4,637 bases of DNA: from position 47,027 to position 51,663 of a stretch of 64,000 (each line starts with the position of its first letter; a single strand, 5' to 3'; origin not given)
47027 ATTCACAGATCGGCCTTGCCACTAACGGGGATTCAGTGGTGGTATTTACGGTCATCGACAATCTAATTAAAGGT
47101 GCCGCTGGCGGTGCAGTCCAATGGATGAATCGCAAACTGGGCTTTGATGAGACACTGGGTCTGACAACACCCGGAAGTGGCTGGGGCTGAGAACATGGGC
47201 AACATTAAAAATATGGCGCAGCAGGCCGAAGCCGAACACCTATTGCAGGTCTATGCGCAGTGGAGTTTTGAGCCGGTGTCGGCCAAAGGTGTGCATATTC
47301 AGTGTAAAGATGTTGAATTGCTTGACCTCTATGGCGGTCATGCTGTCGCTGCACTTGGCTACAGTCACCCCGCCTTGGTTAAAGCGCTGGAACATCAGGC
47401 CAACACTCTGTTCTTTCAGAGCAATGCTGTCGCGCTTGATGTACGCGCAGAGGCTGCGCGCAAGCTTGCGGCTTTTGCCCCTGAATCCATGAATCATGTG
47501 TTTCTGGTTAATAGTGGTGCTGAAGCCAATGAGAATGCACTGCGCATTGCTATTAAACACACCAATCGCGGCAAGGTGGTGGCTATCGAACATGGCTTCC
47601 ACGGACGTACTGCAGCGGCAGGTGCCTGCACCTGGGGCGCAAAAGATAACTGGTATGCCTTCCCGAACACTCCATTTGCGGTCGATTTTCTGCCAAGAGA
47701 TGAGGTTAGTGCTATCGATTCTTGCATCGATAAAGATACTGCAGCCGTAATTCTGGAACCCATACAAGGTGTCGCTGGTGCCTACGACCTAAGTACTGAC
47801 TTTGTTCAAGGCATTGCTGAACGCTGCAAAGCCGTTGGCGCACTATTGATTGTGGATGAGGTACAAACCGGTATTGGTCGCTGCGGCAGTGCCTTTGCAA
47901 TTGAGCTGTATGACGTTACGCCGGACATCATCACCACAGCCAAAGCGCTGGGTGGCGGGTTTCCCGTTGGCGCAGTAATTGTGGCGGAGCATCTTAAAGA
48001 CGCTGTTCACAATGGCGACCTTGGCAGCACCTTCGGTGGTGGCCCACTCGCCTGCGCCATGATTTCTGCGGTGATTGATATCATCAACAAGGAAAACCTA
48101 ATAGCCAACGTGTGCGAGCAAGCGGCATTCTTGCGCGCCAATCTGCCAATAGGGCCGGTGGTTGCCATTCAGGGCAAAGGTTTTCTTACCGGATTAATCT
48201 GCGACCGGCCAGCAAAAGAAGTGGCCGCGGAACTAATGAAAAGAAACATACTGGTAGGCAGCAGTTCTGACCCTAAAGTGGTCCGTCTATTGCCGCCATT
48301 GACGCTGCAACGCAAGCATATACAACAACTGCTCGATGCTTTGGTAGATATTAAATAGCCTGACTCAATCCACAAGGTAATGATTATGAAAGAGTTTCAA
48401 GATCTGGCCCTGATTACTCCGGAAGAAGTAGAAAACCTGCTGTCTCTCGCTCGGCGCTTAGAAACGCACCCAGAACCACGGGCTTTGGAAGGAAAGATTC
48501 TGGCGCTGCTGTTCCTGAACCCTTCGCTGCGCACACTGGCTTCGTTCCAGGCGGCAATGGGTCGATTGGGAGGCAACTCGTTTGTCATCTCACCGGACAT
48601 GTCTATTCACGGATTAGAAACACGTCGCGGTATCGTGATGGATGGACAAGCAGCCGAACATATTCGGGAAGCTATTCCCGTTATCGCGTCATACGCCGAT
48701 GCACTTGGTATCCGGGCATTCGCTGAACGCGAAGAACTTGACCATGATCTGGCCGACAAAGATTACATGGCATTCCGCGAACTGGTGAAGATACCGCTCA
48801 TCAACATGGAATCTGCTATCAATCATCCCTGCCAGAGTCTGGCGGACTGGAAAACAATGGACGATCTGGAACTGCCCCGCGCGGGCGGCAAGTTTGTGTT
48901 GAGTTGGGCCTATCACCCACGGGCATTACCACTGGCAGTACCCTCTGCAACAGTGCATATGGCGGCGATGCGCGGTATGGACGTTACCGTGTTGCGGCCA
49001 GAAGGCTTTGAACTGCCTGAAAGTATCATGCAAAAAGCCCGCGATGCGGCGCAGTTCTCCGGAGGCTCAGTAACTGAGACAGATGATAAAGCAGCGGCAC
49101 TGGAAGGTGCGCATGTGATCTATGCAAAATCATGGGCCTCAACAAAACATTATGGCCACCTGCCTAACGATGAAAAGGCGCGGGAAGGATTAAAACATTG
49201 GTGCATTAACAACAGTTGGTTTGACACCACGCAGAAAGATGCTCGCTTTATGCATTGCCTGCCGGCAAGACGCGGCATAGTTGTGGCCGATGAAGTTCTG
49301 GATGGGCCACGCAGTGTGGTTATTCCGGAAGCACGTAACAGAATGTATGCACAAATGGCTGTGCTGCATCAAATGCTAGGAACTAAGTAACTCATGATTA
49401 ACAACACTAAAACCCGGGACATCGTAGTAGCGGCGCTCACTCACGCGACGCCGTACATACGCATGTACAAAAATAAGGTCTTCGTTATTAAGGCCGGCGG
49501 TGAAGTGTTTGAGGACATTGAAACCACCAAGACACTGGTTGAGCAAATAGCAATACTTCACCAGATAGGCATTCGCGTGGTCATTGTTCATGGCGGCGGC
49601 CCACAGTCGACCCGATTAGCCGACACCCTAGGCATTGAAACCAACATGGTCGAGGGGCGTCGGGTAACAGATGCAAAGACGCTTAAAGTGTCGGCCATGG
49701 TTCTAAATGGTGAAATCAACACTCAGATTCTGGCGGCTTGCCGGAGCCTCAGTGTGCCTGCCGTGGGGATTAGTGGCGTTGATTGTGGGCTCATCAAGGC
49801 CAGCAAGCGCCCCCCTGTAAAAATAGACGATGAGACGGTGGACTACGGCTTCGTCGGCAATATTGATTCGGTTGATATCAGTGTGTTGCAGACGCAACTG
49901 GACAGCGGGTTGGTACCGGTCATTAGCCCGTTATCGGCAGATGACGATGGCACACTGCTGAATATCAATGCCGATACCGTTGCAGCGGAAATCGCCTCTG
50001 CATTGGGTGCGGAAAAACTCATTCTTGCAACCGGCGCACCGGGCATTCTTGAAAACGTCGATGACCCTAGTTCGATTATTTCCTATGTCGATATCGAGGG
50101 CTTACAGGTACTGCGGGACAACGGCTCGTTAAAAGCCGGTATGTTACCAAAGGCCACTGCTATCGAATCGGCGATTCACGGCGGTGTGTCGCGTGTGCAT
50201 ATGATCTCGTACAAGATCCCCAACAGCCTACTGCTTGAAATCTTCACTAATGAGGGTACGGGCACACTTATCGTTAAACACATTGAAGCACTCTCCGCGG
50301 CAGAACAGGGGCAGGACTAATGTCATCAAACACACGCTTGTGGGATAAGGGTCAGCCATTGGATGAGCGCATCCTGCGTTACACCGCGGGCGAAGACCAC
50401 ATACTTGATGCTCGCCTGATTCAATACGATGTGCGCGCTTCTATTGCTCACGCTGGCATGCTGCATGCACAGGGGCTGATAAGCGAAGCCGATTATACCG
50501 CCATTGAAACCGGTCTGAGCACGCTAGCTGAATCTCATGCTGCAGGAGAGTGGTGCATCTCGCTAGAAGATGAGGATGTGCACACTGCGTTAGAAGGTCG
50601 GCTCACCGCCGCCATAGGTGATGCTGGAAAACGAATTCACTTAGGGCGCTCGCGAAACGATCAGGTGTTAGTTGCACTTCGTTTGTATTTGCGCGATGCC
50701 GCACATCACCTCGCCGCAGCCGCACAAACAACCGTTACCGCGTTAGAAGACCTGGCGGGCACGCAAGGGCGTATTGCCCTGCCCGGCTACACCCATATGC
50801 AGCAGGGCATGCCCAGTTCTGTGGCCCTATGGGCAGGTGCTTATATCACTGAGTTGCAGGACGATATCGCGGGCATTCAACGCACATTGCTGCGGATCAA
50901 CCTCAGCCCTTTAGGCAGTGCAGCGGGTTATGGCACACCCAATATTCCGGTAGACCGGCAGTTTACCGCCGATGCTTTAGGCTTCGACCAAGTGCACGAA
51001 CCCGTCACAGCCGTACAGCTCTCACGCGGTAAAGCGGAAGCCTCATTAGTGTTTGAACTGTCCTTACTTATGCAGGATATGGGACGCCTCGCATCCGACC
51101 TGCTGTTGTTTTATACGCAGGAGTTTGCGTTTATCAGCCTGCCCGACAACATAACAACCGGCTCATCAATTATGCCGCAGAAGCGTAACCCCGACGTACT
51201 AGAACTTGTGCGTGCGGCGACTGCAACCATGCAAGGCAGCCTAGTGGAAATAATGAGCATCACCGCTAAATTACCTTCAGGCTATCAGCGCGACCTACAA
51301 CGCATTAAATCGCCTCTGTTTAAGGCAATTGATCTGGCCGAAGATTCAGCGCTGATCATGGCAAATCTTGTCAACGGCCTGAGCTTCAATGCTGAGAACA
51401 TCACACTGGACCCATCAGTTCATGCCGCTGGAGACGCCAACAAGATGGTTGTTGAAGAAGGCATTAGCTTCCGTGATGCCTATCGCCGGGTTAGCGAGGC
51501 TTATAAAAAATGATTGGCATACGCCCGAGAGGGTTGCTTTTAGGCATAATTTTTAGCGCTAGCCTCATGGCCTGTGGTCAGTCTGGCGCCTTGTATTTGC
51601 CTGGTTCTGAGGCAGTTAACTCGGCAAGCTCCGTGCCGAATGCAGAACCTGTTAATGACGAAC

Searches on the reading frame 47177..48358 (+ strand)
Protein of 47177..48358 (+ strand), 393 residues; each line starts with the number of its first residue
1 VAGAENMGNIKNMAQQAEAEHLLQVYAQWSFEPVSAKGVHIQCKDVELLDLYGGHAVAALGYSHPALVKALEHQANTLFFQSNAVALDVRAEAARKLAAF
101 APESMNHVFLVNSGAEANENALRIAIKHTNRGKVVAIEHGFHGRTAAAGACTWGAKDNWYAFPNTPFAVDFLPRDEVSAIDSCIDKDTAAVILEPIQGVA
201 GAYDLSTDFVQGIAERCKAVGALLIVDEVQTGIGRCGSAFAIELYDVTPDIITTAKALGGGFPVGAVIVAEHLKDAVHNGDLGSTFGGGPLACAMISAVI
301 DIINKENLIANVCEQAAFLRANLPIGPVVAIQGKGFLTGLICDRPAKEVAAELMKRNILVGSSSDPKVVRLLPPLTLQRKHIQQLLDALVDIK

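Call 3: search_protein_families(library=pfam, proteins=[window:47177-48358:+], max_evalue=0.01)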
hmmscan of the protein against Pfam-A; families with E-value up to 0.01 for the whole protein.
window:47177-48358:+ (393 aa): 2 families
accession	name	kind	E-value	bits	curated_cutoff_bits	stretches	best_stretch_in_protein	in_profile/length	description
PF00202.27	Aminotran_3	-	2.3e-89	300.3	30.5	1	35-392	15-402/403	Aminotransferase class-III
PF00155.27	Aminotran_1_2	-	0.002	17.8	19.7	1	204-368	162-338/361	Aminotransferase class I and II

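Call 4: search_protein_families(library=ncbifam, proteins=[window:47177-48358:+], max_evalue=0.01)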
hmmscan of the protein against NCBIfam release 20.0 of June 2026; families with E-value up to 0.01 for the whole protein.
window:47177-48358:+ (393 aa): 70 families (the best 25 are shown)
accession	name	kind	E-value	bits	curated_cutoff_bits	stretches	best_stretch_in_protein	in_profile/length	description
TIGR00707.1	argD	subfamily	4.6e-97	325.2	410.05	1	22-390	2-377/381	acetylornithine/succinylornithine family transaminase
NF002874.0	PRK03244.1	equivalog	2.6e-93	313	457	1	14-392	10-391/399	acetylornithine transaminase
NF002797.0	PRK02936.1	equivalog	6.9e-91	304.8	496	1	20-390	2-374/385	acetylornithine transaminase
NF002325.0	PRK01278.1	subfamily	2.5e-87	293.1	372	1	19-389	3-382/395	acetylornithine transaminase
NF003468.0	PRK05093.1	subfamily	3.5e-81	272.9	522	1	13-388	7-394/405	acetylornithine/succinyldiaminopimelate transaminase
NF042418.1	LysJ_Th_th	equivalog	2.8e-79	266.8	700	1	21-390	10-382/386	[LysW]-aminoadipate semialdehyde transaminase LysJ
TIGR03246.1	arg_catab_astC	subfamily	2.9e-75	253.7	609.95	1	19-387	7-387/397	acetylornithine/succinylornithine family transaminase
NF045491.1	LysJ_Sulfobales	equivalog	3.1e-73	246.9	700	1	22-388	3-372/386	[LysW]-aminoadipate semialdehyde/glutamate semialdehyde transaminase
NF009047.0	PRK12381.1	subfamily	3.3e-72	243.5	630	1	12-389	4-393/406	bifunctional succinylornithine transaminase/acetylornithine transaminase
NF003273.0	PRK04260.1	equivalog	2.7e-68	230.3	616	1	21-391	3-373/376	acetylornithine transaminase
NF004426.0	PRK05769.1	equivalog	1.2e-64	218.8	552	2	186-390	220-434/441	acetyl ornithine aminotransferase family protein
NF003087.0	PRK04013.1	equivalog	1.2e-64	218.8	528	1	45-386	23-351/364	acetylornithine/acetyl-lysine aminotransferase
NF005993.0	PRK08117.1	subfamily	4e-61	206.9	574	2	186-389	206-423/433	aspartate aminotransferase family protein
NF002985.0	PRK03715.1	equivalog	4.7e-61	206.6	568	1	35-391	24-389/395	acetylornithine transaminase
NF008570.0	PRK11522.1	equivalog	1.4e-59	201.9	612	1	39-389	80-450/464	putrescine aminotransferase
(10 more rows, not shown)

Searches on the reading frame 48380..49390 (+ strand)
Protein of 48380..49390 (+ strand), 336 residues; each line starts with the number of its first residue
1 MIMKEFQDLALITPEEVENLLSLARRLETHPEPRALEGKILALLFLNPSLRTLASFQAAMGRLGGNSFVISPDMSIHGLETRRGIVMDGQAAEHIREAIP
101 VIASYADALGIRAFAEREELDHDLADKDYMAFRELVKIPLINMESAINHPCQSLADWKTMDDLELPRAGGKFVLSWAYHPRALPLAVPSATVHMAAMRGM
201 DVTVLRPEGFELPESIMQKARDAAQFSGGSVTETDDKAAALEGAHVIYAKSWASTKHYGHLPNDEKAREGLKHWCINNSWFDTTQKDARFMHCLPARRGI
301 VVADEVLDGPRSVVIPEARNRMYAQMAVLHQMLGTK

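Call 3: search_protein_families(library=pfam, proteins=[window:48380-49390:+], max_evalue=0.01)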
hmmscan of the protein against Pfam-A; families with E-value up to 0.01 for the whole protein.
window:48380-49390:+ (336 aa): 2 families
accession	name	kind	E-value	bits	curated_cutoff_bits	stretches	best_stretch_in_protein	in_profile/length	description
PF00185.30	OTCace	-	1.6e-34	119.6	29.4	1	191-330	19-155/157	Aspartate/ornithine carbamoyltransferase, Asp/Orn binding domain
PF02729.26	OTCace_N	-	3.6e-27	95.7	29.9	1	5-160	2-146/148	Aspartate/ornithine carbamoyltransferase, carbamoyl-P binding domain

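Call 4: search_protein_families(library=ncbifam, proteins=[window:48380-49390:+], max_evalue=0.01)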
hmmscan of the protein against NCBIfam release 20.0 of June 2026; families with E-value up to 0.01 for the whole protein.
window:48380-49390:+ (336 aa): 16 families
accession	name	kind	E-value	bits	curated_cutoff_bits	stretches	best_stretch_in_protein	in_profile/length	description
NF003384.0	PRK04523.1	equivalog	1.4e-99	333.3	288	1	3-334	3-334/336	N-acetylornithine carbamoyltransferase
NF001986.0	PRK00779.1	subfamily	2.5e-53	181.2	306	1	3-334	5-305/307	ornithine carbamoyltransferase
TIGR00658.1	orni_carb_tr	equivalog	5.7e-49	166.9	280.85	1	5-333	2-303/304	ornithine carbamoyltransferase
NF011380.0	PRK14805.1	equivalog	2.2e-43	148.4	421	1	4-334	2-301/302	ornithine carbamoyltransferase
TIGR04384.1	putr_carbamoyl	exception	4.3e-41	141.1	500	1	13-332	9-306/330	putrescine carbamoyltransferase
NF005538.0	PRK07200.1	equivalog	7.1e-26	91.1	453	1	92-299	102-336/396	knotted carbamoyltransferase YgeW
TIGR03316.1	ygeW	equivalog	2.2e-25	89.4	500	1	76-301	86-335/391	knotted carbamoyltransferase YgeW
NF003286.0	PRK04284.1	subfamily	7.9e-24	84.4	515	1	4-296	7-276/332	ornithine carbamoyltransferase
TIGR00670.1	asp_carb_tr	equivalog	2.7e-22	79.2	236.95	1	12-333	9-303/304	aspartate carbamoyltransferase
NF002032.1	PRK00856.1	equivalog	6.5e-22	78.1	263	1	8-332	5-296/297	aspartate carbamoyltransferase catalytic subunit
NF011379.0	PRK14804.1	equivalog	2.9e-20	72.6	373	1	127-333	109-309/311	ornithine carbamoyltransferase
NF009213.0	PRK12562.1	subfamily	5.5e-20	72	559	1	3-296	6-277/334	ornithine carbamoyltransferase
NF008853.0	PRK11891.1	equivalog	7.9e-16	57.7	560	1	23-335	115-400/430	aspartate carbamoyltransferase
NF002470.0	PRK01713.1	equivalog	4.4e-14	52.7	545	1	12-297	16-278/334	ornithine carbamoyltransferase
NF006046.0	PRK08192.1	equivalog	1.3e-10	41.1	512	1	19-333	22-317/339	aspartate carbamoyltransferase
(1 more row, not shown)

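Call 18: search_solved_structures(query=window:48380-49387:+, max_evalue=1e-20, show_alignments=3)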
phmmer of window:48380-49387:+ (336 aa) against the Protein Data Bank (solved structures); distinct sequences matched with E-value up to 1e-20: 32.
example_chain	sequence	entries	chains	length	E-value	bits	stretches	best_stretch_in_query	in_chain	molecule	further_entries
3l02_A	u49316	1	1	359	2.6e-60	207.6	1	13-334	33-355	N-acetylornithine carbamoyltransferase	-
3l05_A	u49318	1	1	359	6.9e-60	206.2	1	13-334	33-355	N-acetylornithine carbamoyltransferase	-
3m4n_A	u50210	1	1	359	6.9e-60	206.2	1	13-334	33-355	N-acetylornithine carbamoyltransferase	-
3l06_A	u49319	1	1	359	9.5e-60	205.7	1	13-334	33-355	N-acetylornithine carbamoyltransferase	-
3kzc_A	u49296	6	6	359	1.3e-59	205.3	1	13-334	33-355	N-acetylornithine carbamoyltransferase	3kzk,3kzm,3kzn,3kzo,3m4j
3l04_A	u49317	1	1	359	1.3e-59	205.3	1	13-334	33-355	N-acetylornithine carbamoyltransferase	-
3m5c_A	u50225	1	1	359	1.3e-59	205.3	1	13-334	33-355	N-acetylornithine carbamoyltransferase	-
3m5d_A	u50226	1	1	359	1.8e-59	204.8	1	13-334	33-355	N-acetylornithine carbamoyltransferase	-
1js1_X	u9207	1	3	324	3.3e-52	181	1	38-333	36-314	Transcarbamylase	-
2g7m_X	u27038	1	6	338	5.2e-52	180.3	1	38-333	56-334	putative ornithine carbamoyltransferase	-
2fg6_X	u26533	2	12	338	5.2e-52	180.3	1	38-333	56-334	putative ornithine carbamoyltransferase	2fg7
1a1s_A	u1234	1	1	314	9.5e-38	133.5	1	13-334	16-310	ORNITHINE CARBAMOYLTRANSFERASE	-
1pvv_A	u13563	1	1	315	9.5e-38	133.4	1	13-334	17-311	Ornithine carbamoyltransferase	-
3gd5_A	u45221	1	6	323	3e-34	121.9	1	15-334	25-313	Ornithine carbamoyltransferase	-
7nnf_A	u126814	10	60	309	3.2e-29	105.4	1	12-332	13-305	Ornithine carbamoyltransferase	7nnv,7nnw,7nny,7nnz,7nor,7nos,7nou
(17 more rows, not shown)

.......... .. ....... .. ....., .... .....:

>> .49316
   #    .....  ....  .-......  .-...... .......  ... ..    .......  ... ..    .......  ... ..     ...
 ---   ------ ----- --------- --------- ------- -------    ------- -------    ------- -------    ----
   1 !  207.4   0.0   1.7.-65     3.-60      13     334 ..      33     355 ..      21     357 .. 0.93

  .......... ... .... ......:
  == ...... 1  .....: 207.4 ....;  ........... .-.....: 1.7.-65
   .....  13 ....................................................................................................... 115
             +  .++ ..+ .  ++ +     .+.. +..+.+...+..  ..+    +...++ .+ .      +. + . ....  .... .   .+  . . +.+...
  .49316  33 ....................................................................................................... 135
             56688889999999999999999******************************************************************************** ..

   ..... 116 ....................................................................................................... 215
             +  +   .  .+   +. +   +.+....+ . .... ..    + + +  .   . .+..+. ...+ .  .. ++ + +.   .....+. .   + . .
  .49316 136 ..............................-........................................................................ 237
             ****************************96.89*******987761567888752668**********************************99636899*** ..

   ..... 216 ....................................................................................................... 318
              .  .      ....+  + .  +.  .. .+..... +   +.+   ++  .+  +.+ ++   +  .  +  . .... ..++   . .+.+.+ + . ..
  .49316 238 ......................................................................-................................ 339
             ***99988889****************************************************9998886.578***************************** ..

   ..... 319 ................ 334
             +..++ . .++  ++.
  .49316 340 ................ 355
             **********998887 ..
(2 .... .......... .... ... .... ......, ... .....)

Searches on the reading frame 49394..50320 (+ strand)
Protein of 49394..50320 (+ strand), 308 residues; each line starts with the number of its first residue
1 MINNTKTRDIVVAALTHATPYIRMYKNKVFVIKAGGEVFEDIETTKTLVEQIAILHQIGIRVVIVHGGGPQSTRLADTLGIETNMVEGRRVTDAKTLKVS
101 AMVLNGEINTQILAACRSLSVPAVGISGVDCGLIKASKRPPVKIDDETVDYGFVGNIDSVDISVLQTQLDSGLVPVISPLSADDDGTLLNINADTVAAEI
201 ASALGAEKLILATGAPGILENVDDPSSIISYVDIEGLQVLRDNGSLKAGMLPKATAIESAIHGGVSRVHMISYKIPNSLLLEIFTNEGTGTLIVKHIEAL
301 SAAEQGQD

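Call 3: search_protein_families(library=pfam, proteins=[window:49394-50320:+], max_evalue=0.01)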
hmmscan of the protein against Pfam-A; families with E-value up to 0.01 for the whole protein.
window:49394-50320:+ (308 aa): 1 family
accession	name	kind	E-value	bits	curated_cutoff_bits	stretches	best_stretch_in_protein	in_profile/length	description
PF00696.33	AA_kinase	-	5.2e-43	147.9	24.9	1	28-271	1-233/234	Amino acid kinase family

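Call 4: search_protein_families(library=ncbifam, proteins=[window:49394-50320:+], max_evalue=0.01)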
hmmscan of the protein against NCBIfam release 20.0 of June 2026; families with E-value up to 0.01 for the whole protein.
window:49394-50320:+ (308 aa): 17 families
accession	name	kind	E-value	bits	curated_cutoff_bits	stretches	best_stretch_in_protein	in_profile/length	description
TIGR00761.1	argB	equivalog_domain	6.9e-65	218.8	151.3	1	30-269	2-230/231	acetylglutamate kinase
NF003641.0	PRK05279.1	equivalog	6.8e-50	170.2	344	1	7-300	5-297/441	amino-acid N-acetyltransferase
TIGR01890.1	N-Ac-Glu-synth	equivalog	1.8e-47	162.2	202.85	1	12-296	2-280/429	amino-acid N-acetyltransferase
NF003387.0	PRK04531.1-2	equivalog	3.7e-41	141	426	1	23-295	32-288/441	acetylglutamate kinase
NF010659.0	PRK14058.1-1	equivalog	3.2e-39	134.7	223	1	30-280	2-256/267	[LysW]-aminoadipate kinase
NF010661.0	PRK14058.1-3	equivalog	5.5e-33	114.2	251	1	30-294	3-271/283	acetylglutamate/acetylaminoadipate kinase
NF010662.0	PRK14058.1-4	equivalog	2.2e-32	112.3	194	1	30-294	2-262/264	[LysW]-aminoadipate/[LysW]-glutamate kinase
NF003386.0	PRK04531.1-1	equivalog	4.8e-25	88.4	417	1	28-298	42-296/442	acetylglutamate kinase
NF010660.0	PRK14058.1-2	equivalog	6.2e-12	45.9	241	1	31-268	3-237/249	[LysW]-aminoadipate/[LysW]-glutamate kinase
NF040647.1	IPPK_Arch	equivalog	6.2e-08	32.2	120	1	45-293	24-259/259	isopentenyl phosphate kinase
TIGR00746.1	arcC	equivalog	2.7e-07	29.9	358.25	1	185-260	202-279/309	carbamate kinase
NF009008.0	PRK12354.1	subfamily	8.5e-06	25.1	361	0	172-262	184-272/308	carbamate kinase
NF009007.0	PRK12352.1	subfamily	1.1e-05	24.5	266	1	171-295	194-315/316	carbamate kinase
NF006926.0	PRK09411.1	equivalog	4.6e-05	22.7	416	0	179-259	188-266/297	carbamate kinase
TIGR01027.1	proB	equivalog_domain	8.7e-05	21.8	186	1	193-304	145-262/363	glutamate 5-kinase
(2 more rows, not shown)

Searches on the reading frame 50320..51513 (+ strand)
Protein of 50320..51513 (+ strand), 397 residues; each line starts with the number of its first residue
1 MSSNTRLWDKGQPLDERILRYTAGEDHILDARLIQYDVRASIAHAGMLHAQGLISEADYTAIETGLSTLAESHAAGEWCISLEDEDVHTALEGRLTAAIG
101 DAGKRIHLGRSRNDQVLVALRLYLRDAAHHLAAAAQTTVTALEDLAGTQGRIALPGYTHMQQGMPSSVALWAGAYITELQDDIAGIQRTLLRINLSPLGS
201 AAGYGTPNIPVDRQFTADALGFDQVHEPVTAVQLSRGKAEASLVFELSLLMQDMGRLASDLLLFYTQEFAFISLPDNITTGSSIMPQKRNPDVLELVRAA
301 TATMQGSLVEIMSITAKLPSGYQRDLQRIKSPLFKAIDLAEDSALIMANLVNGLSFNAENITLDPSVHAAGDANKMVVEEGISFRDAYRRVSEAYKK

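Call 3: search_protein_families(library=pfam, proteins=[window:50320-51513:+], max_evalue=0.01)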
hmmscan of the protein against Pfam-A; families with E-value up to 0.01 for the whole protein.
window:50320-51513:+ (397 aa): 1 family
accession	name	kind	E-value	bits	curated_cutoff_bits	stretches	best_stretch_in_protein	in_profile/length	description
PF00206.25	Lyase_1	-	5e-47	161.3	27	1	26-306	17-312/312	Lyase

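Call 4: search_protein_families(library=ncbifam, proteins=[window:50320-51513:+], max_evalue=0.01)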
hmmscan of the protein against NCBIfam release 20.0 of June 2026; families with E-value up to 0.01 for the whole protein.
window:50320-51513:+ (397 aa): 18 families
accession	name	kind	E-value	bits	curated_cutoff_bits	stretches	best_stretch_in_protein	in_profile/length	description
TIGR00838.1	argH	equivalog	3.6e-97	326.2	279.5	1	16-394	12-389/455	argininosuccinate lyase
NF008964.0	PRK12308.1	equivalog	1.1e-68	232.1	657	1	29-394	25-391/624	argininosuccinate lyase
NF005000.0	PRK06389.1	equivalog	2.4e-53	181.8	388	1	21-393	19-381/434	argininosuccinate lyase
NF002563.0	PRK02186.1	subfamily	7.7e-49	166.7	625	1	36-394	438-800/890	argininosuccinate lyase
NF052535.1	CoM_syn_XcbC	exception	2e-35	122.5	575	1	37-393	39-392/495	2-phosphosulfolactate phosphatase XcbC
NF005218.0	PRK06705.1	equivalog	2.7e-26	92.4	883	1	43-388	47-394/502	argininosuccinate lyase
TIGR00928.1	purB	equivalog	2e-18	66.4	326.2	1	89-393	74-383/436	adenylosuccinate lyase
TIGR02426.1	protocat_pcaB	equivalog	3.2e-18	65.8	355.75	1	45-306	32-290/338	3-carboxy-cis,cis-muconate cycloisomerase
NF006554.0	PRK09053.1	equivalog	5.8e-14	51.7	595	1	90-360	87-357/453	3-carboxy-cis,cis-muconate cycloisomerase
NF004631.0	PRK05975.1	equivalog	8.3e-14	51.3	371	1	40-296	32-287/352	3-carboxy-cis,cis-muconate cycloisomerase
NF006500.1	PRK08937.2-4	subfamily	2e-13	50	626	1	98-327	93-319/448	adenylosuccinate lyase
NF008909.0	PRK12273.1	subfamily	8.6e-10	38.1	510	1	106-312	137-350/474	aspartate ammonia-lyase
NF052536.2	CoM_syn_XcbD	exception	3.5e-08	32.6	600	1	119-298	114-293/443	3-sulfopropionylcysteine synthase XcbD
NF052556.1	NtrsucLyaStm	equivalog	9.9e-07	27.9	650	1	98-360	104-376/466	nitrosuccinate lyase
TIGR00839.1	aspA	equivalog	4.2e-06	26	681.2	1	108-304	134-337/468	aspartate ammonia-lyase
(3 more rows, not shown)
